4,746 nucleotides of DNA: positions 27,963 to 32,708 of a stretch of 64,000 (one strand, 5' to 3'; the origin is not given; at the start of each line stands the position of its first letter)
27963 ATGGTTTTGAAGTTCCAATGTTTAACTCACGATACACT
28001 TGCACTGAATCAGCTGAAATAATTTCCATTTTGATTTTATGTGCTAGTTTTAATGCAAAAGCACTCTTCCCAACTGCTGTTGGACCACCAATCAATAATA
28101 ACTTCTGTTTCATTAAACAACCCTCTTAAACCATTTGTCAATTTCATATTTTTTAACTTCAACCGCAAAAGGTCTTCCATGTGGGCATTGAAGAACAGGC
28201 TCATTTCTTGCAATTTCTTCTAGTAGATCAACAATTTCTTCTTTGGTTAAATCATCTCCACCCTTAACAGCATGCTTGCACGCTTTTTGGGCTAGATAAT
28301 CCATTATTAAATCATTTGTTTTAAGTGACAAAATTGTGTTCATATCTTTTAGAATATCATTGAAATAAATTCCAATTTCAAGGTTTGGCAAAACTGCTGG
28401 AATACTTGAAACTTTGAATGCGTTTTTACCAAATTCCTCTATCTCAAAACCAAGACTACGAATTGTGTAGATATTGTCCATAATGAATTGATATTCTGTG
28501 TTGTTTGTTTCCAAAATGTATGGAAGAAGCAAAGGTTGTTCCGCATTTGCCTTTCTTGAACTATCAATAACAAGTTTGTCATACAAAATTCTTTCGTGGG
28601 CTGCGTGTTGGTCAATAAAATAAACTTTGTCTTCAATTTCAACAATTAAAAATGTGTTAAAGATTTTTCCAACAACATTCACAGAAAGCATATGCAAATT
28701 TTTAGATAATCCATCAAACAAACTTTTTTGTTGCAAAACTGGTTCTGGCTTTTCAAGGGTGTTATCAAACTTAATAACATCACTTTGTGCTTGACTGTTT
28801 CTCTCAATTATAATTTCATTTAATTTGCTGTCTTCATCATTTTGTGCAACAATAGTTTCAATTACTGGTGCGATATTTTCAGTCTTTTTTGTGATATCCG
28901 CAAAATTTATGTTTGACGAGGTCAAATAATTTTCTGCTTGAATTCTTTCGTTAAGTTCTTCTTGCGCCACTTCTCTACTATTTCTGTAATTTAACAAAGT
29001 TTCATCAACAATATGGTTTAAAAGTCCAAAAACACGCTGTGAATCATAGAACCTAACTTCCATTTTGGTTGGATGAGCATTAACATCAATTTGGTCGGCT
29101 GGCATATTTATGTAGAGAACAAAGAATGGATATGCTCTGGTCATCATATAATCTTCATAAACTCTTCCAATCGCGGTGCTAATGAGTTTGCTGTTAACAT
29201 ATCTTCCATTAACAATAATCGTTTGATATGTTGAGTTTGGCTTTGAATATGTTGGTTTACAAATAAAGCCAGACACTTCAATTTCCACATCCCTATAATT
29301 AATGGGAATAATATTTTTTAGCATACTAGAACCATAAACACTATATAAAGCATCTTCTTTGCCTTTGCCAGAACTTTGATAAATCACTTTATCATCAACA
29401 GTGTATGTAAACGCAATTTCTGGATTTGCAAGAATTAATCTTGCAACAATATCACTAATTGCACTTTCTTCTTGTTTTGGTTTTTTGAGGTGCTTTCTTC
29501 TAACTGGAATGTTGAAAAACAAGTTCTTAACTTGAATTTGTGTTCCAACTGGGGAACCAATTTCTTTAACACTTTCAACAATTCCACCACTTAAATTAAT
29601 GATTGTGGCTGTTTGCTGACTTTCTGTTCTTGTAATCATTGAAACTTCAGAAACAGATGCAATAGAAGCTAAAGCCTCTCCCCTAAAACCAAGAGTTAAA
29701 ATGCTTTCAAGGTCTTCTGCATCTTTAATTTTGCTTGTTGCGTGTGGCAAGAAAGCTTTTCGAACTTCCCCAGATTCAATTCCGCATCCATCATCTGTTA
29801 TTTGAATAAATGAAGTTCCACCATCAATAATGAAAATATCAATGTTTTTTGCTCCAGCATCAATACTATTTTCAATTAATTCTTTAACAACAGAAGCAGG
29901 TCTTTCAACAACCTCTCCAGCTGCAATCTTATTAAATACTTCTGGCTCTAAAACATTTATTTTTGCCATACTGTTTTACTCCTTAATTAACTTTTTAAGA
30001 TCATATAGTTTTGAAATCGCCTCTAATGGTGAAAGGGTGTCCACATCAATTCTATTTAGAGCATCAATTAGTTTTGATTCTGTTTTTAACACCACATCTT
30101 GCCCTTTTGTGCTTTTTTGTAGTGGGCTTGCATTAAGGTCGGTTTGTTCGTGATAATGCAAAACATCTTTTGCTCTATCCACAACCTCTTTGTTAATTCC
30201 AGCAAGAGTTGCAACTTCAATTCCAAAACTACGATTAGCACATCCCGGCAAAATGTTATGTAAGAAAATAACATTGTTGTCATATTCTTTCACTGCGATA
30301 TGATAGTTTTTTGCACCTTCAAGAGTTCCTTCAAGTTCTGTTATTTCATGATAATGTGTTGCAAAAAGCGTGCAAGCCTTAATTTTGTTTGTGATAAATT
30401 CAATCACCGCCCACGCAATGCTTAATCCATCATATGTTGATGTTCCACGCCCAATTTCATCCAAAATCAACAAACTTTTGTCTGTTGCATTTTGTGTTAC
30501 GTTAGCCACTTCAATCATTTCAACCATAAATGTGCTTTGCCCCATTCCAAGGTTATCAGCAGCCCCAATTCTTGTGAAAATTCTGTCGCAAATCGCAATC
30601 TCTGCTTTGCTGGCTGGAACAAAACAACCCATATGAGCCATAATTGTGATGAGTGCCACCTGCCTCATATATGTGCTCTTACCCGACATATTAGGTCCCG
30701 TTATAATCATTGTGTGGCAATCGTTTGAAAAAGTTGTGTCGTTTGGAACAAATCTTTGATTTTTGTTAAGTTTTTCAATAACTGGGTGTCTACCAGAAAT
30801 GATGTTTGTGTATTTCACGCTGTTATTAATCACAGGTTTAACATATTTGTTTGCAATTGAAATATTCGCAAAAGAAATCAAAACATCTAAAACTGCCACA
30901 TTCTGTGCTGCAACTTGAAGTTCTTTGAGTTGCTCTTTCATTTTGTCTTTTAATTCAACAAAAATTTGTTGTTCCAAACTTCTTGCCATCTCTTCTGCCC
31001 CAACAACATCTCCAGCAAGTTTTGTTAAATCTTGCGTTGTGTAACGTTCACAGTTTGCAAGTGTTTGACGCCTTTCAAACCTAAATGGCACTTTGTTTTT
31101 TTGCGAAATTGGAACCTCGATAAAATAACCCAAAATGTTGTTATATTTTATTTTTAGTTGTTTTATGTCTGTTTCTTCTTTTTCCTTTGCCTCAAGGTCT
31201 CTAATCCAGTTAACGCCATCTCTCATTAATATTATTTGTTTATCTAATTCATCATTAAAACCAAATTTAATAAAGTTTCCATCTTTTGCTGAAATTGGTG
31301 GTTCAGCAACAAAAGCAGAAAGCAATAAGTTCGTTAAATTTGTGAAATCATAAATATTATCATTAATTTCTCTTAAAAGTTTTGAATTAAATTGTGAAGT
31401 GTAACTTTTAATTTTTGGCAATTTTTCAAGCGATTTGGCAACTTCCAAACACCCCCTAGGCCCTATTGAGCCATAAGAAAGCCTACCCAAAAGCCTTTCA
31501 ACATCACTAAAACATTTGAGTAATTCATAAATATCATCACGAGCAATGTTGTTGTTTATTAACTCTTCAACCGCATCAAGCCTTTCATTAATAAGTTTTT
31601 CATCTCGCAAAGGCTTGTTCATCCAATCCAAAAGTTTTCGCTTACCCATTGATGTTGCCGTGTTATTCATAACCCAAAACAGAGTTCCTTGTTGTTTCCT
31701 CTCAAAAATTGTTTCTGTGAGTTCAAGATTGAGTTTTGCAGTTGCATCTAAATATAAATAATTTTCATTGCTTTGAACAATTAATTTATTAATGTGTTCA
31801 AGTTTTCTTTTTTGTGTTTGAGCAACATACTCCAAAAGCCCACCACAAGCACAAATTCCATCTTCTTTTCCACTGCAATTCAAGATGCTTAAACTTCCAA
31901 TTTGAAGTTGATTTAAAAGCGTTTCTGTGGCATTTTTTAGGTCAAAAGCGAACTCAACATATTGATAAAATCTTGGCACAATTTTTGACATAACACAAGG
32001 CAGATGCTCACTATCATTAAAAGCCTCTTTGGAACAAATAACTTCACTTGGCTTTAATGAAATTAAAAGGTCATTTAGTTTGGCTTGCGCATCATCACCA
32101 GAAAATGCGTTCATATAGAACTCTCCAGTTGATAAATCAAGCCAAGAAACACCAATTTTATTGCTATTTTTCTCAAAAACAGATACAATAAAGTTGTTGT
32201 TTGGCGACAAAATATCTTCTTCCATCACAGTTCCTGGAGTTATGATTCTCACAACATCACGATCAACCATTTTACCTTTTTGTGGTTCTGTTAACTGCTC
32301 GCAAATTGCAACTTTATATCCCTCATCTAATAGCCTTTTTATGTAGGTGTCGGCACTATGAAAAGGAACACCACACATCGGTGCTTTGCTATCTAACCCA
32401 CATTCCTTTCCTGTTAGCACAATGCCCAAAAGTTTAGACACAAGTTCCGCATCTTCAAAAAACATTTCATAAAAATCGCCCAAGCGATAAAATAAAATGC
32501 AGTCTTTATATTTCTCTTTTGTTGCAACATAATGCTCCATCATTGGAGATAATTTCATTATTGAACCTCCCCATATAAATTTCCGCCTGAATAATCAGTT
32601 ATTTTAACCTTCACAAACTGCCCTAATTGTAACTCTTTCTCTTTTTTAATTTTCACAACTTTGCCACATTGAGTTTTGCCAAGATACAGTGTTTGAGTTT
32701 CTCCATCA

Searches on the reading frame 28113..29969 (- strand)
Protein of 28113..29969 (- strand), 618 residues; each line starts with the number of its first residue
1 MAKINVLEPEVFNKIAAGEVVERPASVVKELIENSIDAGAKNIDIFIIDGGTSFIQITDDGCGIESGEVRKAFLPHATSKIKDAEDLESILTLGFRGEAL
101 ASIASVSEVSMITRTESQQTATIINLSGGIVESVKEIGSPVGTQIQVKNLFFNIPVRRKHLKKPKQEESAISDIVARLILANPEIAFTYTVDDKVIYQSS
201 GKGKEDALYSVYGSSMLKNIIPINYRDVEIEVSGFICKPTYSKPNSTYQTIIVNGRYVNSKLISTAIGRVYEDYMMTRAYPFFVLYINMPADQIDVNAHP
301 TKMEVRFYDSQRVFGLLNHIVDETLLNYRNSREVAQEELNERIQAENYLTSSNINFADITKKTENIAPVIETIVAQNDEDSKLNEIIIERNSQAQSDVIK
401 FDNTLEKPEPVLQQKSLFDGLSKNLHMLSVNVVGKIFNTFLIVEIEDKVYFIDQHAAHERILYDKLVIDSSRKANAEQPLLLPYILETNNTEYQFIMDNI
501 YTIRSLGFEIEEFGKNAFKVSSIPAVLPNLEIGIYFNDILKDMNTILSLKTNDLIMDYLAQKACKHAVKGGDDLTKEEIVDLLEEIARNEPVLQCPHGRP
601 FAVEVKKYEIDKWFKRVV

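Call 24: search_protein_families(library=pfam, proteins=[window:28113-29969:-], max_evalue=0.001)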
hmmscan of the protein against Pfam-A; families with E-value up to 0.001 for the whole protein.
window:28113-29969:- (618 aa): 4 families
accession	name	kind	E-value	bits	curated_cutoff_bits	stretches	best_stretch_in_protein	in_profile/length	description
PF01119.25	DNA_mis_repair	-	1.8e-36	124.8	26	1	209-325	2-118/119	DNA mismatch repair protein, C-terminal domain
PF08676.16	MutL_C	-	2.4e-30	105.6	25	1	434-574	2-142/142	MutL C terminal dimerisation domain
PF13589.12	HATPase_c_3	-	3.3e-13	50.3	25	1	25-126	4-105/137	Histidine kinase-, DNA gyrase B-, and HSP90-like ATPase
PF02518.31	HATPase_c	-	1.3e-05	26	26.4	1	22-78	4-63/111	Histidine kinase-, DNA gyrase B-, and HSP90-like ATPase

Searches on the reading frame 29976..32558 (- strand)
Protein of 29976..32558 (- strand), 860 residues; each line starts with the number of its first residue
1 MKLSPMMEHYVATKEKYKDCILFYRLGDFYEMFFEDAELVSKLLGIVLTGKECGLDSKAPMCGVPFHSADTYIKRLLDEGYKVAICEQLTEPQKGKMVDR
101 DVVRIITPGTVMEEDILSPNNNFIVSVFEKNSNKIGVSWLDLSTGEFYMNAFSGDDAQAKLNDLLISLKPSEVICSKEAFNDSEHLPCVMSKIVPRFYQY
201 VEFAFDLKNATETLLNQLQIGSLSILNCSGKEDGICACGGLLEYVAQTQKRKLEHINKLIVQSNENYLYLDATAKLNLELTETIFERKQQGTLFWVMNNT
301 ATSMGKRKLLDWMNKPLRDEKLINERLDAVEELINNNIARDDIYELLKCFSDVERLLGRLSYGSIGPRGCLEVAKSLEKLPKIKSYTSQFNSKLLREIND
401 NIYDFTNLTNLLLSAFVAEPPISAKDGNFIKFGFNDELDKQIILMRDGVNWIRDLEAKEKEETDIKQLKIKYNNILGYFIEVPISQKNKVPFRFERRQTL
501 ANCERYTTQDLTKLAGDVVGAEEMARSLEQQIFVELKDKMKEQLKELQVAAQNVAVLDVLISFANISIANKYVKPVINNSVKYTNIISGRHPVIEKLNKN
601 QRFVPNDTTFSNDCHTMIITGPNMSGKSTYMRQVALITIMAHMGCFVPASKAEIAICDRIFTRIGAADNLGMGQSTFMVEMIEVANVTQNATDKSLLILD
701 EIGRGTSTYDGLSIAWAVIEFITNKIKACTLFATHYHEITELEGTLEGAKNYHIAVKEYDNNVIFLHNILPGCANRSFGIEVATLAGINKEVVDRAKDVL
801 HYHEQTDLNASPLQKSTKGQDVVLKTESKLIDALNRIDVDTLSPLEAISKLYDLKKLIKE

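Call 24: search_protein_families(library=pfam, proteins=[window:29976-32558:-], max_evalue=0.001)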
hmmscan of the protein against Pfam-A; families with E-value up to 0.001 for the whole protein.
window:29976-32558:- (860 aa): 5 families
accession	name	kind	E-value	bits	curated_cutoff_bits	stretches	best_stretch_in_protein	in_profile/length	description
PF00488.27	MutS_V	-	1.8e-84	282.8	30.2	1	617-801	1-185/188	MutS domain V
PF05192.23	MutS_III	-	7.4e-49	167.2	34.1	1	277-564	5-194/194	MutS domain III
PF01624.25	MutS_I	-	4.2e-42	143.4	20.6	1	5-114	2-112/113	MutS domain I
PF05188.22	MutS_II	-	3.1e-25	89.6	25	1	122-256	1-132/133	MutS domain II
PF05190.23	MutS_IV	-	9.9e-25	87.1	22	1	433-523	1-91/92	MutS family domain IV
